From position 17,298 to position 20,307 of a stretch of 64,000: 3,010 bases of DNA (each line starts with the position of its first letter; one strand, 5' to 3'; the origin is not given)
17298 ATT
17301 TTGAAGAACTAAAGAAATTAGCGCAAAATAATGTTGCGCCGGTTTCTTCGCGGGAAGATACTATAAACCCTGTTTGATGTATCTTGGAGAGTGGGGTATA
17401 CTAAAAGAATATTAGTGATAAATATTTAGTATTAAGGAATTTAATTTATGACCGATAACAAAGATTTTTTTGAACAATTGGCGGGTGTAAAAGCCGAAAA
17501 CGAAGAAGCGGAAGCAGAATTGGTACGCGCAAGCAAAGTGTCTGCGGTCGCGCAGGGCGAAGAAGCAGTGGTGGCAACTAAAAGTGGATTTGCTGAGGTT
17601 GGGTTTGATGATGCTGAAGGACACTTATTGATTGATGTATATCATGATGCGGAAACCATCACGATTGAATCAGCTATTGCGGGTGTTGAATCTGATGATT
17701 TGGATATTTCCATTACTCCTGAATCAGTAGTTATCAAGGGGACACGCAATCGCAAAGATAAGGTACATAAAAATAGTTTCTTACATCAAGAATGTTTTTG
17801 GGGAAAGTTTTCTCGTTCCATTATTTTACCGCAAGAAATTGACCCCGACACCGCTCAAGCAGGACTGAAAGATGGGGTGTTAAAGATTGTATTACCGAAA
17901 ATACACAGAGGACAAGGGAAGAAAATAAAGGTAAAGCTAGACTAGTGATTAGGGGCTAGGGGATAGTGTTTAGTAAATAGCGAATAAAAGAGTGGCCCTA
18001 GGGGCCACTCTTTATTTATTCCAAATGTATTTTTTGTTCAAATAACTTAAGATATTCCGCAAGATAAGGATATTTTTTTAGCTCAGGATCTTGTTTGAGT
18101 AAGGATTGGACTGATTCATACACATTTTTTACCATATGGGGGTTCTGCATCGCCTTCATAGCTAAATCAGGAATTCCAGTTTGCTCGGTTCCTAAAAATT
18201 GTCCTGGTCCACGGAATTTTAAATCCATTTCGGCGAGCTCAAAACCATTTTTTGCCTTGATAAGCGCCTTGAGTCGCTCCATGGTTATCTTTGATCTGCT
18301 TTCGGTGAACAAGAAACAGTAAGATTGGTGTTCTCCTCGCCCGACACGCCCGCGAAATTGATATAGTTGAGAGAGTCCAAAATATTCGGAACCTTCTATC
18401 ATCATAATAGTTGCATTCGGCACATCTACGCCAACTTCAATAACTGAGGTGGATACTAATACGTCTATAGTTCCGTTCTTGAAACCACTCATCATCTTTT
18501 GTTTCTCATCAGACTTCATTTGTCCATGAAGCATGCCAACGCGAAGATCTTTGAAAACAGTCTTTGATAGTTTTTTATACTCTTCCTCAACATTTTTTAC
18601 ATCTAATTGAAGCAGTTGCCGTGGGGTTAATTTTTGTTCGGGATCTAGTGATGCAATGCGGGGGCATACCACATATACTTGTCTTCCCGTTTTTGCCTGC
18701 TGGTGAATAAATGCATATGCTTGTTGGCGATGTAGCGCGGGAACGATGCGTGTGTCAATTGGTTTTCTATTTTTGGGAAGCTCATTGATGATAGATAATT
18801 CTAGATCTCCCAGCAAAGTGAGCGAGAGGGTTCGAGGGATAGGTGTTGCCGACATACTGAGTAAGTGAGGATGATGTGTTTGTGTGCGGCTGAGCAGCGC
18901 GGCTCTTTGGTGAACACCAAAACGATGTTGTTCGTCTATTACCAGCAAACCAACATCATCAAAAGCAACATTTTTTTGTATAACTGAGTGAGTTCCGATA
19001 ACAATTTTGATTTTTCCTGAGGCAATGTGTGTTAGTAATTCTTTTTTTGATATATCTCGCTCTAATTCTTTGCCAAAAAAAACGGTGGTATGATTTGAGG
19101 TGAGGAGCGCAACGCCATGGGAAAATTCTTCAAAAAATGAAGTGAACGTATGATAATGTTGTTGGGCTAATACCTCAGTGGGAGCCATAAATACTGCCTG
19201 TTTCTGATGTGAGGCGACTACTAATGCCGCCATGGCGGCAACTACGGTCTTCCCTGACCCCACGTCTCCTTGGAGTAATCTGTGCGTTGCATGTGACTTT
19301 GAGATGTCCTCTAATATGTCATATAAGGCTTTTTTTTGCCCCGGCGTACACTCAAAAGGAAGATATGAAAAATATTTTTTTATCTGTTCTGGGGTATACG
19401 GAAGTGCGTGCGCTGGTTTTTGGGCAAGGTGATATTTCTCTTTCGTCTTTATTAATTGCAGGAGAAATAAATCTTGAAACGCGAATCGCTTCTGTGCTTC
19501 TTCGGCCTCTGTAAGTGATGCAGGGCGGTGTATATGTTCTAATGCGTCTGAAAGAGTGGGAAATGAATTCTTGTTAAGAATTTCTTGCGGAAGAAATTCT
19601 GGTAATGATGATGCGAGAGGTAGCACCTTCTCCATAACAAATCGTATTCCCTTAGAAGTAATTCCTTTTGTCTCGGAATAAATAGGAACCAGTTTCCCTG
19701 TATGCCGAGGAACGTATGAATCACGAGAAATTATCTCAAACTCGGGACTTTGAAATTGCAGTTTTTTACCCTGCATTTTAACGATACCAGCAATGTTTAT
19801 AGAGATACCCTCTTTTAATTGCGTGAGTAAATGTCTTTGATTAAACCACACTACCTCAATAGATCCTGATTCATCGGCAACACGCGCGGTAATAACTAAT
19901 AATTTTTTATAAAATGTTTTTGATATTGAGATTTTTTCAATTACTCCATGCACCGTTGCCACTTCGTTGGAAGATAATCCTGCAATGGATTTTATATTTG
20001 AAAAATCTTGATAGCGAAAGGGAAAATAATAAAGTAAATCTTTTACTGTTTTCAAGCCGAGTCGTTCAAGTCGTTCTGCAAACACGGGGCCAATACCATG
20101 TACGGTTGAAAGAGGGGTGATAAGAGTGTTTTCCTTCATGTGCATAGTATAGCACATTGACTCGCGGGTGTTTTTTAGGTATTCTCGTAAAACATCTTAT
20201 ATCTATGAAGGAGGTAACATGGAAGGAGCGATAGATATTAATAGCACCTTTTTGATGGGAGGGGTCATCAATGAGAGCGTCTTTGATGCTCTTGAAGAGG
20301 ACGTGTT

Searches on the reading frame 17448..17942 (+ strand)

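Call 61: search_protein_families(library=pfam, proteins=[window:17448-17942:+], max_evalue=0.001)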
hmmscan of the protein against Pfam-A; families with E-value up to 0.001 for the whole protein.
window:17448-17942:+ (165 aa): 2 families
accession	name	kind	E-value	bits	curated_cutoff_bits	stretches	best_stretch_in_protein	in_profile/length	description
PF00011.27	HSP20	-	6.3e-17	62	20.8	1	66-162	4-101/102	Hsp20/alpha crystallin family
PF17886.7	ArsA_HSP20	-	0.00051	20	22.5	0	77-148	10-62/63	HSP20-like domain found in ArsA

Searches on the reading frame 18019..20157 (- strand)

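Call 61: search_protein_families(library=pfam, proteins=[window:18019-20157:-], max_evalue=0.001)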
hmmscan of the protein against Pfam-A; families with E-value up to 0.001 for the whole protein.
window:18019-20157:- (713 aa): 9 families
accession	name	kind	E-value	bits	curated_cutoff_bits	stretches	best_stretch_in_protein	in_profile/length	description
PF17191.10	RecG_wedge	-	7.8e-25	87.8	23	1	19-179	5-159/162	RecG wedge domain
PF00270.35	DEAD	-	1.2e-24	87.3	26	1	271-444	1-164/167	DEAD/DEAH box helicase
PF00271.37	Helicase_C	-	5.3e-19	68.9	23.5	1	489-607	13-108/110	Helicase conserved C-terminal domain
PF04851.21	ResIII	-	1.3e-16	61.4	22.5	1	269-439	3-162/164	Type III restriction enzyme, res subunit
PF19833.4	RecG_dom3_C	-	5.9e-08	33.1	26.8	1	637-698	3-66/87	ATP-dependent DNA helicase RecG, domain 3, C-terminal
PF01336.31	tRNA_anti-codon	-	6.7e-06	26.4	27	1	68-143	2-75/75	OB-fold nucleic acid binding domain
PF00176.29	SNF2-rel_dom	-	7.7e-06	25.6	24.9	1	294-445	21-169/290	SNF2-related domain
PF22590.2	Cas3-like_C_2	-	2e-05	25.3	27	1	520-608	12-104/106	CRISPR-associated nuclease/helicase Cas3, C-terminal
PF13604.12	AAA_30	-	2.9e-05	24.3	27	1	272-428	4-115/191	AAA domain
